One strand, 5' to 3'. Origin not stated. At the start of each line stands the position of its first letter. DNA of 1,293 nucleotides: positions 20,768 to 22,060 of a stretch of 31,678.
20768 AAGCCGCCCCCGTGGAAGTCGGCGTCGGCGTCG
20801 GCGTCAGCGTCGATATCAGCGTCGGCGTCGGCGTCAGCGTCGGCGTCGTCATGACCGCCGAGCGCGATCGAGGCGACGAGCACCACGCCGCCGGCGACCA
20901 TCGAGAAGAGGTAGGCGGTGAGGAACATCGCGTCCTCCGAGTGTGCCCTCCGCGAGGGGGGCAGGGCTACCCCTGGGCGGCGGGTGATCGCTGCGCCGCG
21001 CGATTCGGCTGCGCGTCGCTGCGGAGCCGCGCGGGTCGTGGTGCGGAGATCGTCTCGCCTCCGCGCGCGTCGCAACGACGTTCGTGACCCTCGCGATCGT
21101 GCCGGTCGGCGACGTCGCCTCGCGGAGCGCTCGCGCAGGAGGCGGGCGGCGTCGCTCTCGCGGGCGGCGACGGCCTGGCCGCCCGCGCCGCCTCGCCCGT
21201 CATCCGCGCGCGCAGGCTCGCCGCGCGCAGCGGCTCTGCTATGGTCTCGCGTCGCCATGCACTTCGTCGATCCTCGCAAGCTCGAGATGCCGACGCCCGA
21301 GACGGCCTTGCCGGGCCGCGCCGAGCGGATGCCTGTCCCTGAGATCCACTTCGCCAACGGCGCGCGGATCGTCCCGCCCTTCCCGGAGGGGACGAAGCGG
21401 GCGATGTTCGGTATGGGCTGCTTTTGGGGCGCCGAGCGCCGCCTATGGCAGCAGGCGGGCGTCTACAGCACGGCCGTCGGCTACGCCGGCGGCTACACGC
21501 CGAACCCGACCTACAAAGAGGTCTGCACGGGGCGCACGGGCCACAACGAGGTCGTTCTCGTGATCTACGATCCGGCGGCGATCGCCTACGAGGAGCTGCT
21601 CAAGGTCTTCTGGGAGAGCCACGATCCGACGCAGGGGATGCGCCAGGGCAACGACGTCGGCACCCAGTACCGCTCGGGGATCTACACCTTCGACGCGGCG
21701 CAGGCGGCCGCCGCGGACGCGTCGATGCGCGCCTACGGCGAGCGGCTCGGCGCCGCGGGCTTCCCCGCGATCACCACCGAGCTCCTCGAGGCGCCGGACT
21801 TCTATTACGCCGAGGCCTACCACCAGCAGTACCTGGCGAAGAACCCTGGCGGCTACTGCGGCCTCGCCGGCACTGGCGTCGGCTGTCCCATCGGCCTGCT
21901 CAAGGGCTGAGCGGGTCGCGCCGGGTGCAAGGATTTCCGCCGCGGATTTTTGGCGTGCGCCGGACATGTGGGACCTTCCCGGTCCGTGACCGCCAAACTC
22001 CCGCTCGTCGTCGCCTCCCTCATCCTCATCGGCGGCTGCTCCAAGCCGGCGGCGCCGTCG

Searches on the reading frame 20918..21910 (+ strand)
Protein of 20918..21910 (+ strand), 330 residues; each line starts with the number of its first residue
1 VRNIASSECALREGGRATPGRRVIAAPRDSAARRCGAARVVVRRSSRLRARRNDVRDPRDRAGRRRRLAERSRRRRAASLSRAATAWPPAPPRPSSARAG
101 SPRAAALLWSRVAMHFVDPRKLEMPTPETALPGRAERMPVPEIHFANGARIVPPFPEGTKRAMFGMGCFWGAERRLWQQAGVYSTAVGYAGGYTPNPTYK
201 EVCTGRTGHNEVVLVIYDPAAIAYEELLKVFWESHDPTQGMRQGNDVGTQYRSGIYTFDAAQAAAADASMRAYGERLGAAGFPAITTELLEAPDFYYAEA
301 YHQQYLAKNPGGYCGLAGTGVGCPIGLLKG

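Call 72: search_protein_families(library=pfam, proteins=[window:20918-21910:+], max_evalue=0.001)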
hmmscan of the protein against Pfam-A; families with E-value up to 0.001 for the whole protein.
window:20918-21910:+ (330 aa): 1 family
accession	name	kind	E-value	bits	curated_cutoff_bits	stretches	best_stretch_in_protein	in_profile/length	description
PF01625.27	PMSR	-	7.2e-60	202.1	23.7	1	162-314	2-152/153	Peptide methionine sulfoxide reductase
